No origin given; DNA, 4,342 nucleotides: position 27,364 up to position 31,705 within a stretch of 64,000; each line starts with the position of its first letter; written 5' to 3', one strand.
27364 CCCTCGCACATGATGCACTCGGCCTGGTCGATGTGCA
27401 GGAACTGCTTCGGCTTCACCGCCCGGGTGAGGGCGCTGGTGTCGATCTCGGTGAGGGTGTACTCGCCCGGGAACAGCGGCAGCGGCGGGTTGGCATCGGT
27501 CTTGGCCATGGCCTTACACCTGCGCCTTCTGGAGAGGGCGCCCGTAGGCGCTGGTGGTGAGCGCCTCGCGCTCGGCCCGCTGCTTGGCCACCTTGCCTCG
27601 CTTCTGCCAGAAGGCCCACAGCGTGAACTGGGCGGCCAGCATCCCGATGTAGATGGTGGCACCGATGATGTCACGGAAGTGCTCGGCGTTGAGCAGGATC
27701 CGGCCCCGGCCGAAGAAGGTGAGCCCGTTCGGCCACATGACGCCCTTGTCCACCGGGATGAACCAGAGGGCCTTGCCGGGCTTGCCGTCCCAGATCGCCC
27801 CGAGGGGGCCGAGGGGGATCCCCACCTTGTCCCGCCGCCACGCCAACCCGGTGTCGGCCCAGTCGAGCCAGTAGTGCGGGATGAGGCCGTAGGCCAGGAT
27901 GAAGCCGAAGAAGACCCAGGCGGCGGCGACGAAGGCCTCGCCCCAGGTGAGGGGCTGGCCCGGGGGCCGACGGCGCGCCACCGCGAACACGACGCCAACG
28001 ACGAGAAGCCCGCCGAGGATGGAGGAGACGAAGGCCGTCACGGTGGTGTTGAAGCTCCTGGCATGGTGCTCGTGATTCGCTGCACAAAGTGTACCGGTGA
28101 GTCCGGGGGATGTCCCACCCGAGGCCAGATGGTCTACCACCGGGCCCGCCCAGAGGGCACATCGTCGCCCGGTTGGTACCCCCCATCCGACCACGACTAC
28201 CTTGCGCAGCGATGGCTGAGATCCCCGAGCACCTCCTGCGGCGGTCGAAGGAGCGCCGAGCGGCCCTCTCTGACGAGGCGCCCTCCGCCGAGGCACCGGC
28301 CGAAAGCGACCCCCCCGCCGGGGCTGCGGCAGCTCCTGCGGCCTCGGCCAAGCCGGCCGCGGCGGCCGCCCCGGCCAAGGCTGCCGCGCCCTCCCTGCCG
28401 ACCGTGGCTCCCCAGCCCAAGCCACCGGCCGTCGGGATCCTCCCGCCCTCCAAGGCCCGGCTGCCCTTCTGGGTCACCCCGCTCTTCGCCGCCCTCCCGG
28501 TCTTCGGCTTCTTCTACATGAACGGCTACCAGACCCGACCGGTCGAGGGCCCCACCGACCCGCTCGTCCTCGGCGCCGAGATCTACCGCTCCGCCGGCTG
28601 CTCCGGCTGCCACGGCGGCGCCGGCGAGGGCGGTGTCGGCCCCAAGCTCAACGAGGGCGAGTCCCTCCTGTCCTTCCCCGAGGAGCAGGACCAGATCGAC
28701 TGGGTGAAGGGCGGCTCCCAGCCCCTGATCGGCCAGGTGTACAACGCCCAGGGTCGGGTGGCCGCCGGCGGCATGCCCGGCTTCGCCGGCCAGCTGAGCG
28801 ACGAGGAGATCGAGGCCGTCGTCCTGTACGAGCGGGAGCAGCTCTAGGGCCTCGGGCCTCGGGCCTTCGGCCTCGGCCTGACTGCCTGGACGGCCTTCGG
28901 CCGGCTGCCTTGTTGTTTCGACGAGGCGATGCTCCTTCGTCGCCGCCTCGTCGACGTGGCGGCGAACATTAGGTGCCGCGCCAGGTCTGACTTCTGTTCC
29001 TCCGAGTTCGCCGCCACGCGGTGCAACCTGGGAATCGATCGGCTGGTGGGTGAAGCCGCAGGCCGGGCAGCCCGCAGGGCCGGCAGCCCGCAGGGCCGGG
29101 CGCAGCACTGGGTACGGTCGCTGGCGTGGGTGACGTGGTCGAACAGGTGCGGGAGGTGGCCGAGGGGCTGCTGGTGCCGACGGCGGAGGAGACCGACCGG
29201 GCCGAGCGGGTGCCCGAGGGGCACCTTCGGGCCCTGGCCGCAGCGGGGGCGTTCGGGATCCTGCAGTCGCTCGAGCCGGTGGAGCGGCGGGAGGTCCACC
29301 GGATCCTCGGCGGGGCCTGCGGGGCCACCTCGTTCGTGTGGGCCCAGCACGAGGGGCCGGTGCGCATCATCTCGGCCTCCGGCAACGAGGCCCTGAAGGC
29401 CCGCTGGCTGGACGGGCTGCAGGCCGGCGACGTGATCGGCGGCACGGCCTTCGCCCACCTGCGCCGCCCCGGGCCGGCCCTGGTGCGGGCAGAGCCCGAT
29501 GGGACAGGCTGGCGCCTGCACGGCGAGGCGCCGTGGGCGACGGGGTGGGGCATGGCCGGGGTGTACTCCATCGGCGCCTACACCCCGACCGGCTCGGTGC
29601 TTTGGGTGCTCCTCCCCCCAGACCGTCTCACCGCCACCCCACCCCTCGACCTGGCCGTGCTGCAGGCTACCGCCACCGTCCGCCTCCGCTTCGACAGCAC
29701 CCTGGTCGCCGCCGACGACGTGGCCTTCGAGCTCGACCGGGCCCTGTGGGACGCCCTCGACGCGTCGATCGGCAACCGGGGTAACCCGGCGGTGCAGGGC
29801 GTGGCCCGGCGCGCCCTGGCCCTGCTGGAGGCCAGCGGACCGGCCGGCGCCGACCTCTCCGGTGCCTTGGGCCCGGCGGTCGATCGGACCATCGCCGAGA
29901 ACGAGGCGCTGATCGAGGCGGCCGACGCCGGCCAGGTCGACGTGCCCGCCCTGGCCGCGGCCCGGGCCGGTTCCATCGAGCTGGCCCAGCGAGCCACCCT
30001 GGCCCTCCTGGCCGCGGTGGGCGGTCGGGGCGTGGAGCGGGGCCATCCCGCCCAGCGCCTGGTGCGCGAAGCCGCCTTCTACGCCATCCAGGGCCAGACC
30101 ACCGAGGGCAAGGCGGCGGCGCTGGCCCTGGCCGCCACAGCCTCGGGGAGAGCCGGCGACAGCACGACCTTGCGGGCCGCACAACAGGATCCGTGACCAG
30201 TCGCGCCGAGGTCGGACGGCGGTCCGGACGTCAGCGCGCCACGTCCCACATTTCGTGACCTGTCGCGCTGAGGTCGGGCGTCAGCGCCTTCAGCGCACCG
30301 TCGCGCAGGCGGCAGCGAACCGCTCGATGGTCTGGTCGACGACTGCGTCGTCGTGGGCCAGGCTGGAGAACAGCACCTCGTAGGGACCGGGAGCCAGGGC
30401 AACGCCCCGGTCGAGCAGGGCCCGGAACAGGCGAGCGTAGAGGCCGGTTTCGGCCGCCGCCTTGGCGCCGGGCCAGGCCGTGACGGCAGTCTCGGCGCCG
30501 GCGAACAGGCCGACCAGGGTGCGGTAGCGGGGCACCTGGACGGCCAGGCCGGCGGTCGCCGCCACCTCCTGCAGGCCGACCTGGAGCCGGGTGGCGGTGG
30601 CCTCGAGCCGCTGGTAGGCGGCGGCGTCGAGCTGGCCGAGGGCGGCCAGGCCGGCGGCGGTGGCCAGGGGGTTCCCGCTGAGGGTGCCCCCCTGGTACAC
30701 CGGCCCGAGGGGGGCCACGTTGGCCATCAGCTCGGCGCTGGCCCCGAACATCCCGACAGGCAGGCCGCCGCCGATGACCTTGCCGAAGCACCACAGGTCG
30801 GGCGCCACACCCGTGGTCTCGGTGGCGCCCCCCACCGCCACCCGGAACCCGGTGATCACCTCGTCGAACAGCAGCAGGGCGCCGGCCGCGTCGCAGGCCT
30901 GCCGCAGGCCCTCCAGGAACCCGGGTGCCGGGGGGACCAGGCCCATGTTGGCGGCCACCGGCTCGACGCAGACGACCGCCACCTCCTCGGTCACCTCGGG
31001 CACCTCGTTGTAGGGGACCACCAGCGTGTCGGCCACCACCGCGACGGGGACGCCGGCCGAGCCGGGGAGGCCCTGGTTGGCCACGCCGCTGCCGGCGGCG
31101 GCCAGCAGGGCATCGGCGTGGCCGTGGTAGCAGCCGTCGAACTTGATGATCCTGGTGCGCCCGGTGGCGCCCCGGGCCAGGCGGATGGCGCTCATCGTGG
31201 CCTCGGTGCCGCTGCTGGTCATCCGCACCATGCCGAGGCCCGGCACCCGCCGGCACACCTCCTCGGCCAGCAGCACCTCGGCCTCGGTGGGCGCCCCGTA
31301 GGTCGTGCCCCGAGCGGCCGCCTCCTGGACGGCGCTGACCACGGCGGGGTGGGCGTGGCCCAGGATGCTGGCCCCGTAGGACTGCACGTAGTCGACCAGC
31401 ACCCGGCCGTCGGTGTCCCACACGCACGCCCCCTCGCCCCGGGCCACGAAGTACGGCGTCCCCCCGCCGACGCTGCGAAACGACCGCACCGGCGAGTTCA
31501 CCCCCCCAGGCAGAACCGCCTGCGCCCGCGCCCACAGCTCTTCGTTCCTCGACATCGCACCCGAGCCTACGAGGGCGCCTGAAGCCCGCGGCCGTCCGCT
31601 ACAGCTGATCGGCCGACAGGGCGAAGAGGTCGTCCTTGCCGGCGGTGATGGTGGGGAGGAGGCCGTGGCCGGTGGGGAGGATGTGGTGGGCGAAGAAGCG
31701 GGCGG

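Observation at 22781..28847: Split-cytochrome-b complex III cluster with a built-in 2x[4Fe-4S] ferredoxin and two unknown membrane proteins, fused head-to-tail to the nuo operon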

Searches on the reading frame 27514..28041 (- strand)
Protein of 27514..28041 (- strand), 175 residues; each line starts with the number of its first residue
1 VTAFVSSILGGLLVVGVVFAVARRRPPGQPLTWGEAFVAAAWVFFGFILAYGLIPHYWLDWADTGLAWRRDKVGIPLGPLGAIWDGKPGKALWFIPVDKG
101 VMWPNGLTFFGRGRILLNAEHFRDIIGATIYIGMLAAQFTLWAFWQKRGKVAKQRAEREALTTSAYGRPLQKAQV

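Call 4: search_protein_families(library=pfam, proteins=[window:27514-28041:-], max_evalue=0.01)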
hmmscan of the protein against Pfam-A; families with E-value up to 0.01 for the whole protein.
window:27514-28041:- (175 aa): 0 families

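Call 5: search_protein_families(library=ncbifam, proteins=[window:27514-28041:-], max_evalue=0.01)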
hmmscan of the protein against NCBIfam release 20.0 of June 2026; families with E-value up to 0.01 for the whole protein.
window:27514-28041:- (175 aa): 0 families

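Call 6: find_homologous_proteins(query=window:27514-28041:-)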
Query window:27514-28041:- (175 aa): 479 proteins with E <= 0.001 among 891 candidates; the best 120 are listed.
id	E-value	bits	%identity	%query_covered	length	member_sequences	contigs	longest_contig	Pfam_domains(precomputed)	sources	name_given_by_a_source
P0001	4.9e-109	380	96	100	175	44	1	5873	-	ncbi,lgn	-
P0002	1.7e-100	352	89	99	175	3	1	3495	-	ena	-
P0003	3.4e-98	345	86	99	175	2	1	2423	-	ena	-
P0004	9.0e-96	337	86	99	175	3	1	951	-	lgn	-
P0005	2.3e-95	335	84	99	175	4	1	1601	-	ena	-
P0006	6.3e-95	334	84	99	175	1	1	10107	-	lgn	-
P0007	2.1e-93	329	82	99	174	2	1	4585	-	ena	-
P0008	5.7e-93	328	83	99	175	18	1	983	-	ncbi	-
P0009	1.2e-92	327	81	100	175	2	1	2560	-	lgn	-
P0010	6.3e-92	324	80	99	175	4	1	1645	-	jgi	-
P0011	9.9e-92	323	79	99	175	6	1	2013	-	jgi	jgi:hypothetical protein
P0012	1.5e-91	323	79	99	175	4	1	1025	-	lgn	-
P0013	2.8e-91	322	79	99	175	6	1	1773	-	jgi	-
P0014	2.9e-79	283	70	99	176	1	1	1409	-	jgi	jgi:hypothetical protein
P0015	2.0e-77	277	69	100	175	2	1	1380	-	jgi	jgi:hypothetical protein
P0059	1.6e-40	156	49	98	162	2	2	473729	-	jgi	jgi:hypothetical protein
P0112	1.4e-37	147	45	99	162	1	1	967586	-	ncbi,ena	-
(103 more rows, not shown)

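Call 8: find_encoding_contigs(protein=P0112, flank=10000, max_places=2)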
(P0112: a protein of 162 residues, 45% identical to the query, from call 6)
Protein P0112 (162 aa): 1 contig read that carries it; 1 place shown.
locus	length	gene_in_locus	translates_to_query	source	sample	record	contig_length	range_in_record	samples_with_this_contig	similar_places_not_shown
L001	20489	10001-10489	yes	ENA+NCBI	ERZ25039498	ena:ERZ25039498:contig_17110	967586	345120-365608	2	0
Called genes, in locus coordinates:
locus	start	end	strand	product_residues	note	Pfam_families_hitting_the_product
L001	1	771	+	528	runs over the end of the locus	PF09826:Beta_propel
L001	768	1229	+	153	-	PF09826:Beta_propel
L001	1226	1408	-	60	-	-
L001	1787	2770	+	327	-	PF00490:ALAD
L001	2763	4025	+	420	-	PF00202:Aminotran_3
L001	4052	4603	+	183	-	PF12850:Metallophos_2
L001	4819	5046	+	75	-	PF01402:RHH_1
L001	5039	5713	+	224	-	-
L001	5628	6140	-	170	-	-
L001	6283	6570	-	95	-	-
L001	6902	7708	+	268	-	PF01061:ABC2_membrane, PF12698:ABC2_membrane_3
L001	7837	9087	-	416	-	PF00890:FAD_binding_2 (weak), PF01266:DAO, PF01494:FAD_binding_3, PF05834:Lycopene_cycl (weak), PF07992:Pyr_redox_2 (weak), PF12831:FAD_oxidored (weak), PF13450:NAD_binding_8 (weak), PF01266:DAO, +1 more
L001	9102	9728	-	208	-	PF00034:Cytochrom_C, PF13442:Cytochrome_CBB3 (weak)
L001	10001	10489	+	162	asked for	-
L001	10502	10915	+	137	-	PF13484:Fer4_16 (faint), PF14697:Fer4_21 (faint), PF12797:Fer4_2 (faint), PF12838:Fer4_7, PF13187:Fer4_9 (weak), PF00037:Fer4, PF12837:Fer4_6 (weak), PF13237:Fer4_10 (weak), +2 more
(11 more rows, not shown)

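Call 9: find_encoding_contigs(protein=P0059, flank=10000, max_places=2)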
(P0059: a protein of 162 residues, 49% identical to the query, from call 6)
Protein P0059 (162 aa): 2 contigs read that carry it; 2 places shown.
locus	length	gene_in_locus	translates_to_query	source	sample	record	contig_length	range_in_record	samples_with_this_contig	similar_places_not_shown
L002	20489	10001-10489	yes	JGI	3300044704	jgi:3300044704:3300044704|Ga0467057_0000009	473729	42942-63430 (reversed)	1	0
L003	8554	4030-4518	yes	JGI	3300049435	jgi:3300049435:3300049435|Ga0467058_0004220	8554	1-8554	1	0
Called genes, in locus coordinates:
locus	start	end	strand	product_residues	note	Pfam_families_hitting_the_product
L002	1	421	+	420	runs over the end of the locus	PF05201:GlutR_N, PF01488:Shikimate_DH, PF00745:GlutR_dimer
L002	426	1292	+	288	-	PF01379:Porphobil_deam, PF03900:Porphobil_deamC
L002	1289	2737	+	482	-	PF00590:TP_methylase, PF02602:HEM4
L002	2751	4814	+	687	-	PF09826:Beta_propel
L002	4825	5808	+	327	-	PF00490:ALAD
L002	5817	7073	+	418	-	PF00202:Aminotran_3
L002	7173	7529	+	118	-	-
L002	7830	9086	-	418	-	PF00890:FAD_binding_2 (weak), PF01266:DAO, PF01494:FAD_binding_3, PF07992:Pyr_redox_2 (weak), PF12831:FAD_oxidored (weak), PF13450:NAD_binding_8 (weak), PF00890:FAD_binding_2 (weak), PF01266:DAO (weak), +3 more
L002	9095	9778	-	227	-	PF13442:Cytochrome_CBB3, PF00034:Cytochrom_C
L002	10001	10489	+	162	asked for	-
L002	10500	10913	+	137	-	PF13187:Fer4_9 (faint), PF13484:Fer4_16 (faint), PF14697:Fer4_21 (faint), PF12797:Fer4_2 (faint), PF12837:Fer4_6 (faint), PF13237:Fer4_10 (faint), PF12838:Fer4_7, PF00037:Fer4 (weak)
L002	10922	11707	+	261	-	PF00033:Cytochrome_B, PF14358:DUF4405 (weak), PF13631:Cytochrom_B_N_2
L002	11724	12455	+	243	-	PF00032:Cytochrom_B_C (weak)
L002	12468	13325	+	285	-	PF00355:Rieske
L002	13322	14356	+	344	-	PF00034:Cytochrom_C (weak), PF13442:Cytochrome_CBB3 (weak), PF00034:Cytochrom_C, PF13442:Cytochrome_CBB3 (weak)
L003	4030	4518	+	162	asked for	-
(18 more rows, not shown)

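Call 16: find_related_loci(query=A1, collection=genome_contigs, flank=10000)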
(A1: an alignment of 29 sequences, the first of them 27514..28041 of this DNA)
Query A1 (175 aa) in genome_contigs; peptide patterns used: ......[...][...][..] (x = any residue, [..] = any of these).
221 stretches matched a pattern; 162 encode a relative of the query (tblastn E <= 1e-3); the best 80 are kept; 80 distinct loci.
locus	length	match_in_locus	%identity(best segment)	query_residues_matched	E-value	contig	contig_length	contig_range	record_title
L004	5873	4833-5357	95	1-175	1e-101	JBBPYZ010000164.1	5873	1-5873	MAG: Acidimicrobiales bacterium isolate bin.234 bin.234_S1Ck141_25199_length_5873_cov_24.0000, whole genome shotgun sequ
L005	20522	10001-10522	84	1-174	1e-97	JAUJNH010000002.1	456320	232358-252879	MAG: Acidimicrobiales bacterium isolate YX2bin23 opera_contig_35, whole genome shotgun sequence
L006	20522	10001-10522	86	1-174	2e-97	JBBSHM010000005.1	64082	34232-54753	MAG: Acidimicrobiales bacterium isolate LS2_sbin.68 LS2_sbin.68_K_282459_L_64082_cov_20.7043, whole genome shotgun seque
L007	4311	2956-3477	84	1-174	2e-95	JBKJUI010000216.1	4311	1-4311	MAG: Acidimicrobiales bacterium isolate ant_bin.659 k117_3209941, whole genome shotgun sequence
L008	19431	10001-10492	51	3-172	2e-46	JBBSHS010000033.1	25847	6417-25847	MAG: Acidimicrobiales bacterium isolate LS3_sbin.12 LS3_sbin.12_K_558266_L_25847_cov_16.9583, whole genome shotgun seque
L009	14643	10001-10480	49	1-172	5e-44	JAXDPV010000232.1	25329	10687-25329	MAG: Actinomycetota bacterium isolate BP_72 scaffold_3107709, whole genome shotgun sequence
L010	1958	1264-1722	44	1-172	7e-44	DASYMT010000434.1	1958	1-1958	MAG TPA_asm: Acidimicrobiales bacterium isolate SMAG_U4382 k141_342346, whole genome shotgun sequence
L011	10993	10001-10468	48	1-172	7e-43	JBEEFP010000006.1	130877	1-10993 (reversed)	MAG: Actinomycetota bacterium isolate BP_99 scaffold_3520714, whole genome shotgun sequence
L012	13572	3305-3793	48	1-172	5e-42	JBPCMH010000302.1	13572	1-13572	MAG: Acidimicrobiales bacterium isolate TH_ant_mag_99 S1Ck127_3588776_flag_1_multi_6.0000_len_13572, whole genome shotgu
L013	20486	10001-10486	45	1-174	2e-41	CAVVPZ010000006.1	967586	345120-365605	MAG: uncultured Actinomycetes bacterium isolate MFD02581.bin.2.207 genome assembly, contig: contig_17110, whole genome s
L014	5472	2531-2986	45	3-172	9e-41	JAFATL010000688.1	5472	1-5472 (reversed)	MAG: Actinomycetota bacterium isolate CP_BM_ER_R9_11 BM_ER_R9_k147_1362207, whole genome shotgun sequence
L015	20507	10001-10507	48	1-172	1e-40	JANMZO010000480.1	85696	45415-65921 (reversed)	MAG: Acidimicrobiia bacterium isolate OTE_78_metabat_91 OTE_78_k141_2411778, whole genome shotgun sequence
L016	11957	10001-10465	46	1-172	1e-40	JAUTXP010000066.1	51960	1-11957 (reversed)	MAG: Acidimicrobiaceae bacterium isolate BP_115 scaffold_92146, whole genome shotgun sequence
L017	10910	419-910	43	1-172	3e-40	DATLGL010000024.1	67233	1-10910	MAG TPA_asm: Acidimicrobiales bacterium isolate SMAG_U13613 k141_143077, whole genome shotgun sequence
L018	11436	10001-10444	46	1-172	2e-40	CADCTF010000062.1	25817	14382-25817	MAG: uncultured Acidimicrobiales bacterium isolate AVDCRST_MAG50 genome assembly, contig: NODE228, whole genome shotgun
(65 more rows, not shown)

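Call 36: predict_structure(alignment_id=A1)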
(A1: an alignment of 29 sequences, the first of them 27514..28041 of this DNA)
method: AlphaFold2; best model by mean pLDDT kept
length: 175 residues; sequences in the alignment: 29
mean_pLDDT: 81.3   pTM: 0.67
mean pLDDT of the five models: 81.3, 79.2, 78.2, 77.8, 73.8
residues with pLDDT >= 90: 43; 70-90: 106; 50-70: 24; < 50: 2
segments of 3 or more residues with pLDDT < 50: none
pLDDT, mean of each block of 10 residues (from residue 1): 89 89 83 89 91 92 80 78 72 79 79 80 89 91 85 72 60 49
secondary structure, 60 per line:
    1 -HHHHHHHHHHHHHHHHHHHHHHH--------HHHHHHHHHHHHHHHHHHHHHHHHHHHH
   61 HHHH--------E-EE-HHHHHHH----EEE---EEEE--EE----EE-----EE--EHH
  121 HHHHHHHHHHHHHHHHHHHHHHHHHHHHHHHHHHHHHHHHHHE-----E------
elements in order: H2-24 H33-64 H78-84 E89-91 E95-98 H119-162

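Call 40: fold_search(model_id=the predicted structure, library=pdb)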
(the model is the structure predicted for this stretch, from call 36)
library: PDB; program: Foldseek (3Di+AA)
matches with E <= 10: 10; with E <= 0.001: 0
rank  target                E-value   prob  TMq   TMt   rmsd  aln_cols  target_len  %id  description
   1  8eki_A                8.5e-01  0.44  0.43  0.44  10.8       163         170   11  CryoEM structure of the Dsl1 complex bound to SNAREs Sec20 and Use1 (released 2023-10-04)
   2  2zdi_C                4.3e+00  0.05  0.24  0.27  11.6       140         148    8  Crystal structure of Prefoldin from Pyrococcus horikoshii OT3 (released 2008-02-05)
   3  7fda_M                5.5e+00  0.02  0.20  0.17  19.9       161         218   14  CryoEM Structure of Reconstituted V-ATPase, state1 (released 2021-12-22)
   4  6nr8_5                5.8e+00  0.04  0.23  0.28   8.6       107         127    9  hTRiC-hPFD Class6 (released 2019-06-19)
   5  6dk8_C                7.0e+00  0.08  0.25  0.20   9.1        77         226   18  RetS kinase region without cobalt (released 2019-03-20)
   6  3j9t_M                7.0e+00  0.01  0.12  0.11  20.5       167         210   12  Yeast V-ATPase state 1 (released 2015-05-13)
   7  8v7s_B                7.5e+00  0.03  0.21  0.19  13.7       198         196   11  IpaD (122-321) Apo Structure (released 2024-08-21)
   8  6dk8_B                8.0e+00  0.07  0.26  0.21  10.3        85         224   19  RetS kinase region without cobalt (released 2019-03-20)
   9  3ze7_B                8.0e+00  0.02  0.17  0.07  14.5        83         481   13  3D structure of the Ni-Fe-Se hydrogenase from D. vulgaris Hildenborough in the reduced state at 1.95 Angstroms (released 2013-06-12)
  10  8vgn_G                9.0e+00  0.01  0.17  0.18  21.0       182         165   13  CryoEM structure of CD20 in complex with wild type Rituximab Fab (released 2024-11-06)

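Call 78: search_solved_structures(query=A1, max_evalue=1)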
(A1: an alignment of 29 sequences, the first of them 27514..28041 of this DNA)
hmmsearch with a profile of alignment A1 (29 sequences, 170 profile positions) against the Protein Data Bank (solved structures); distinct sequences matched with E-value up to 1: 0.

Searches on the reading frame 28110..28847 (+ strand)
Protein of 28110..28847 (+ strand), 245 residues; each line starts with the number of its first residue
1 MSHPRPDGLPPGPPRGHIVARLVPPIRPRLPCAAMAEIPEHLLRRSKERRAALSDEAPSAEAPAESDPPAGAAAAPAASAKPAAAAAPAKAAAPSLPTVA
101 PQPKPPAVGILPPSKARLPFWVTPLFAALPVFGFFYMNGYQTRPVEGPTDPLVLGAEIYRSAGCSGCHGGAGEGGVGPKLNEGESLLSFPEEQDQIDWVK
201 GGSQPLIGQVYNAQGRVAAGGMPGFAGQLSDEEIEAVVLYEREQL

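Call 4: search_protein_families(library=pfam, proteins=[window:28110-28847:+], max_evalue=0.01)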
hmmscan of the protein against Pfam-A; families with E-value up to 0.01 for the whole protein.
window:28110-28847:+ (245 aa): 2 families
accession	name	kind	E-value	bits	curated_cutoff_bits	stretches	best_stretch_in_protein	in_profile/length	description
PF00034.26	Cytochrom_C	-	7.8e-10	40.4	21.3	1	154-240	3-85/90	Cytochrome c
PF13442.11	Cytochrome_CBB3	-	9.9e-10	39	27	1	155-240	6-67/68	Cytochrome C oxidase, cbb3-type, subunit III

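Call 5: search_protein_families(library=ncbifam, proteins=[window:28110-28847:+], max_evalue=0.01)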
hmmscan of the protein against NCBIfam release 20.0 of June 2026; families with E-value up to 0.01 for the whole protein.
window:28110-28847:+ (245 aa): 8 families
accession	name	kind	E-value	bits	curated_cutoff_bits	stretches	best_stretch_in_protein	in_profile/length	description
NF011054.0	PRK14486.1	equivalog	7.1e-10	38.8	447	1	141-243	204-289/294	putative bifunctional cbb3-type cytochrome c oxidase subunit II/cytochrome c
TIGR03872.1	cytochrome_MoxG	equivalog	1.4e-05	25.2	147.8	1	152-183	44-74/133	cytochrome c(L), periplasmic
NF045773.1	cytochro_C550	exception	7.4e-05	22.7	125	1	157-196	54-92/118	cytochrome c550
TIGR04485.1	thiosulf_SoxX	equivalog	0.00011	22.9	61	1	162-240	3-74/78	sulfur oxidation c-type cytochrome SoxX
TIGR00782.1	ccoP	equivalog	0.00036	19.9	179.95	1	155-240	206-277/285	cytochrome-c oxidase, cbb3-type subunit III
NF052248.1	SorU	equivalog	0.003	17.8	100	0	218-240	49-71/72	SorU family sulfite dehydrogenase c-type cytochrome subunit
NF045774.1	cytochro_C551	exception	0.0031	17.5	118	1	157-188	44-74/110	cytochrome c551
NF045930.1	Cytc6PetJCyano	equivalog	0.0074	16.2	135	0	155-240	31-101/110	cytochrome c6 PetJ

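Call 81: search_protein_families(library=pfam, proteins=[window:28212-28847:+], max_evalue=1e-8)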
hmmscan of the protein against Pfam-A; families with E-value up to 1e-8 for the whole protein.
window:28212-28847:+ (211 aa): 2 families
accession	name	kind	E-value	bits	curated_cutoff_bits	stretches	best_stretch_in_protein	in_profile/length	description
PF00034.26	Cytochrom_C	-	5.2e-10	40.9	21.3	1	120-206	3-85/90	Cytochrome c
PF13442.11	Cytochrome_CBB3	-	7.1e-10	39.5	27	1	121-206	6-67/68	Cytochrome C oxidase, cbb3-type, subunit III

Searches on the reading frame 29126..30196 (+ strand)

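Call 68: search_protein_families(library=pfam, proteins=[window:29126-30196:+], max_evalue=0.00001)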
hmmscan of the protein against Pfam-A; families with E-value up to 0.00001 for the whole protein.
window:29126-30196:+ (356 aa): 1 family
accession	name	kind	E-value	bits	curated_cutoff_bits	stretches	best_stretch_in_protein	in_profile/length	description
PF02771.21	Acyl-CoA_dh_N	-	3.2e-08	34.3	22.9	1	5-101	8-112/113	Acyl-CoA dehydrogenase, N-terminal domain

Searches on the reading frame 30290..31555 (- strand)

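Call 68: search_protein_families(library=pfam, proteins=[window:30290-31555:-], max_evalue=0.00001)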
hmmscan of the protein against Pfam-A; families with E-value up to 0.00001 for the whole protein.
window:30290-31555:- (421 aa): 1 family
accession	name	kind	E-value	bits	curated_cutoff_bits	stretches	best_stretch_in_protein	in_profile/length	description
PF00202.27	Aminotran_3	-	1e-68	232.3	30.5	1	33-386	9-370/403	Aminotransferase class-III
